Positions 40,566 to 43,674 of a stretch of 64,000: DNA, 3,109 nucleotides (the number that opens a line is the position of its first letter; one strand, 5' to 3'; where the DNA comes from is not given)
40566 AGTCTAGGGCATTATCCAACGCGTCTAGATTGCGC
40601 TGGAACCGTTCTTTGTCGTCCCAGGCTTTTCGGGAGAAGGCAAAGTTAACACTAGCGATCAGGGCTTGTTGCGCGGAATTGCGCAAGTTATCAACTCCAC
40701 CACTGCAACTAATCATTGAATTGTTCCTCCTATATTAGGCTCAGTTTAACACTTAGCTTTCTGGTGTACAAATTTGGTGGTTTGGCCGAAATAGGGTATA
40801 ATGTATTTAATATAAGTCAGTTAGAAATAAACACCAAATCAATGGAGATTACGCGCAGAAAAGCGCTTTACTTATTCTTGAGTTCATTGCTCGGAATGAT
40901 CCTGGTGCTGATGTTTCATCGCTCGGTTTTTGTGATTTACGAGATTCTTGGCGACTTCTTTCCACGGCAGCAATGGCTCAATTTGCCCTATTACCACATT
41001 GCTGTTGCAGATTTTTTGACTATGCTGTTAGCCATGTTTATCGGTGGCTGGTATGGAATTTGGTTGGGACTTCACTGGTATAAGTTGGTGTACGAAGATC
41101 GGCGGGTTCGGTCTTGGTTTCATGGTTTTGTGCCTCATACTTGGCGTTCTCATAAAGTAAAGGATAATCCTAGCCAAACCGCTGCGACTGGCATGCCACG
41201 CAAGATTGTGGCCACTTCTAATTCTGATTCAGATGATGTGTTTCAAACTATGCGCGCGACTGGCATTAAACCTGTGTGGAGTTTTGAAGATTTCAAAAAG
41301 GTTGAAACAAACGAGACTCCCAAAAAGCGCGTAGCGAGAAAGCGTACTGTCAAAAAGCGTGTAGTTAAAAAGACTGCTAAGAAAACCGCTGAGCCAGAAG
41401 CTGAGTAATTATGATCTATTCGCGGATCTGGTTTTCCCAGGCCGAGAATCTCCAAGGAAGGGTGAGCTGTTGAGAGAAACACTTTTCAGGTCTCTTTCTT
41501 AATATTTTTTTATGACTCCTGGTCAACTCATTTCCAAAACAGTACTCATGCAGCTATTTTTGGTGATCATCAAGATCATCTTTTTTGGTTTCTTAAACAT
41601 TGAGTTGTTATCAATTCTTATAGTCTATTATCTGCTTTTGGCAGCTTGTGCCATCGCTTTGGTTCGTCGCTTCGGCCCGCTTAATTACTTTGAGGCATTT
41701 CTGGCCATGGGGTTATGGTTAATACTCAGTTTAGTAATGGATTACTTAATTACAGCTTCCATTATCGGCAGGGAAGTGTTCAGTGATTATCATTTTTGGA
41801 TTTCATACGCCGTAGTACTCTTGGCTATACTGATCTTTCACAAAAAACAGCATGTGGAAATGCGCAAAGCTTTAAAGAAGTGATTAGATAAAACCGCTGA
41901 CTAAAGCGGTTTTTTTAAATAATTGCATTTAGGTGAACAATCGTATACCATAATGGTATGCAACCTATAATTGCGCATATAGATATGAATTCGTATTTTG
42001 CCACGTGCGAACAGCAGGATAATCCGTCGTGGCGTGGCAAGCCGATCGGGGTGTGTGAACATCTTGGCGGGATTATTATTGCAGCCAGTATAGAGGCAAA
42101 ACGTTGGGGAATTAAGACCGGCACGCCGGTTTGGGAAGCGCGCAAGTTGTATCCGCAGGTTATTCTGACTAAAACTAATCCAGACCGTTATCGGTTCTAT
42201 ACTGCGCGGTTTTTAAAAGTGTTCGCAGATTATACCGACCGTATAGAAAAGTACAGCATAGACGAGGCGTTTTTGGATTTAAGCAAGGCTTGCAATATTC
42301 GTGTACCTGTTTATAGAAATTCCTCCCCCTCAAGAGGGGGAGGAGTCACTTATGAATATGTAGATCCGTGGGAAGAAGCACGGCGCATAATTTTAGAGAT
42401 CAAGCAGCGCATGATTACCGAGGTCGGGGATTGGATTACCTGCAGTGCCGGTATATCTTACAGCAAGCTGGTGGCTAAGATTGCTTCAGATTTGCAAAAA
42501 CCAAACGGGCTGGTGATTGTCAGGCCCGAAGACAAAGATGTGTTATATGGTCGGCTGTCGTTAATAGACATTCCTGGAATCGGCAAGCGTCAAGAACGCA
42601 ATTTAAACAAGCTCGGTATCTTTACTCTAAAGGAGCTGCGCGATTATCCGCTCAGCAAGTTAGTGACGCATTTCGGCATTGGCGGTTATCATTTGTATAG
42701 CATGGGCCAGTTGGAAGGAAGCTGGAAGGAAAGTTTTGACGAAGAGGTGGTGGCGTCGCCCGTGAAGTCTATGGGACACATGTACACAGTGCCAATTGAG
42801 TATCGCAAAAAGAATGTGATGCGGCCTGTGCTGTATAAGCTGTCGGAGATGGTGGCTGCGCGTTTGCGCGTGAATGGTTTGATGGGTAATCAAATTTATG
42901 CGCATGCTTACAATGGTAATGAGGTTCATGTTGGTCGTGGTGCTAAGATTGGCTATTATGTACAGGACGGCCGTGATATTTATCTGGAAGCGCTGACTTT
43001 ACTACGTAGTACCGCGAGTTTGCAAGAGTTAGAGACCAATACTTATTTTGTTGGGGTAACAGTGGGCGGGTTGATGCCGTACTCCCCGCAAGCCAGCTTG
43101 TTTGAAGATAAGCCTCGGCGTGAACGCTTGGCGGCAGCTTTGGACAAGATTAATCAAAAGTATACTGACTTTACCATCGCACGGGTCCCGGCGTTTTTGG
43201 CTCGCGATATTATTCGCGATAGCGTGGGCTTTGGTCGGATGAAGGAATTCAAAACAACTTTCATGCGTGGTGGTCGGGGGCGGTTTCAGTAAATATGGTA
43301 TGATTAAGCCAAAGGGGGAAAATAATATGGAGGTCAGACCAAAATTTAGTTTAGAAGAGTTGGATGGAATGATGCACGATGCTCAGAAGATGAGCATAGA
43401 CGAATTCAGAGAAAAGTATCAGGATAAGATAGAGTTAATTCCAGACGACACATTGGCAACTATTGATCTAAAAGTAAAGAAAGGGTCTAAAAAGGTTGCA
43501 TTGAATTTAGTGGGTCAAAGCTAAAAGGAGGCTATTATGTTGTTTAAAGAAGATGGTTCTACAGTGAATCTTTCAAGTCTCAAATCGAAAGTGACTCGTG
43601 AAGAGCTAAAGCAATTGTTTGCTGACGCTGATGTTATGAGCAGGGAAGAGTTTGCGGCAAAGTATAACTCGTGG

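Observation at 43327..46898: Cassette of four strongly translated small proteins (two clear paralogues) upstream of a GAF/PAS histidine kinase and an orphan receiver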

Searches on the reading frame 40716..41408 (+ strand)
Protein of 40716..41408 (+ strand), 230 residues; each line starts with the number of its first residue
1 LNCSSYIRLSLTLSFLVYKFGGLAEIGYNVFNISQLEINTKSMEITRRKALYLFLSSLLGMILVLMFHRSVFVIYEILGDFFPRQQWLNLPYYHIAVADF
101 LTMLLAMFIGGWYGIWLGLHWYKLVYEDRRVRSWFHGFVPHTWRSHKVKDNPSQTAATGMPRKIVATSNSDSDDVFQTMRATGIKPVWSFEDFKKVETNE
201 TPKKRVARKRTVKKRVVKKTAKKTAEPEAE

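Call 76: search_protein_families(library=pfam, proteins=[window:40716-41408:+], max_evalue=0.1)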
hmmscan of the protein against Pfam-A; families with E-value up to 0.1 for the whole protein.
window:40716-41408:+ (230 aa): 1 family
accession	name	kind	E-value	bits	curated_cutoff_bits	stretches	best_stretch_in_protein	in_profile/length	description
PF01891.21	CbiM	-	0.068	13.4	23.1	0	9-80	87-166/205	Cobalt uptake substrate-specific transmembrane region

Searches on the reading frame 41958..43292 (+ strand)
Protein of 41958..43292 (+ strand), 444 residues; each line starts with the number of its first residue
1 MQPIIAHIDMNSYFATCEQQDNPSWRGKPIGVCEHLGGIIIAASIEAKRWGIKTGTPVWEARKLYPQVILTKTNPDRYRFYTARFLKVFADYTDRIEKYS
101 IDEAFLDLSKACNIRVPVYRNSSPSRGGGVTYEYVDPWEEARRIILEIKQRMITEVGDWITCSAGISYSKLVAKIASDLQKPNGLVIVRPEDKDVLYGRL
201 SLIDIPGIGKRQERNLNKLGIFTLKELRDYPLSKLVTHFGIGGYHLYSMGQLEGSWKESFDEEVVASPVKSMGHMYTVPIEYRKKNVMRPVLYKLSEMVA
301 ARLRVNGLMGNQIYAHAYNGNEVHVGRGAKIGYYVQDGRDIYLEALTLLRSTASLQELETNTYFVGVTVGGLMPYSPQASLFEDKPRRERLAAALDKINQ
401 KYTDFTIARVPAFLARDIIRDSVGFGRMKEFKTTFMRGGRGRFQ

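Call 3: search_protein_families(library=pfam, proteins=[window:41958-43292:+], max_evalue=0.1)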
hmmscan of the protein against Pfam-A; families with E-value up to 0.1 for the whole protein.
window:41958-43292:+ (444 aa): 7 families
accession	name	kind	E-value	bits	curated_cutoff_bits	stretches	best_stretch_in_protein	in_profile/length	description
PF00817.25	IMS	-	1.1e-36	126.4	23.2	1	8-178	1-148/148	impB/mucB/samB family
PF11799.13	IMS_C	-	8.3e-09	36.3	20.7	1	270-376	2-103/109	impB/mucB/samB family C-terminal domain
PF21999.2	IMS_HHH_1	-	7e-06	26.9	27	1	204-249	2-48/53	DNA polymerase-iota, thumb domain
PF11798.14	IMS_HHH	-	0.0011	19.6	24.4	1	200-221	11-32/32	IMS family HHH motif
PF14520.12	HHH_5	-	0.0065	17.4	27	1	201-231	3-33/57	Helix-hairpin-helix domain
PF11731.14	Cdd1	-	0.017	15.7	25.5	1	202-230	8-36/86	Pathogenicity locus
PF04994.19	TfoX_C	-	0.065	13.8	23.1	0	202-229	5-32/81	TfoX C-terminal domain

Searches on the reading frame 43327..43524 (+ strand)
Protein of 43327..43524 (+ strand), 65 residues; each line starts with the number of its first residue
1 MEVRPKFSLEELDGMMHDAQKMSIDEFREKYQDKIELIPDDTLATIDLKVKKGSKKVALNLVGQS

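Call 3: search_protein_families(library=pfam, proteins=[window:43327-43524:+], max_evalue=0.1)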
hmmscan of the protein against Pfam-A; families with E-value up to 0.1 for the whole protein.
window:43327-43524:+ (65 aa): 1 family
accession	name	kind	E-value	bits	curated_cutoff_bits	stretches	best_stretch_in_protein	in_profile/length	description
PF11441.14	MxiM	-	0.0073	17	25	1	6-57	59-109/115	Pilot protein MxiM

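Call 7: search_protein_families(library=phrogs, proteins=[window:43327-43524:+], max_evalue=0.1)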
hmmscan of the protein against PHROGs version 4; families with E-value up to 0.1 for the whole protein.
window:43327-43524:+ (65 aa): 1 family
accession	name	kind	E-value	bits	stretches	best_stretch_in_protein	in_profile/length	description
phrog_20498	-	unknown function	0.036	15.2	1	22-55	20-53/76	-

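Call 8: search_protein_families(library=ncbifam, proteins=[window:43327-43524:+], max_evalue=0.1)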
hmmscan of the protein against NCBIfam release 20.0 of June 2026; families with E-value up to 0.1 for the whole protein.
window:43327-43524:+ (65 aa): 0 families

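Call 38: search_protein_families(library=padloc, proteins=[window:43327-43524:+], max_evalue=1)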
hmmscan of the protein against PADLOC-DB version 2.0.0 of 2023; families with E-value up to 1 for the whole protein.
window:43327-43524:+ (65 aa): 0 families
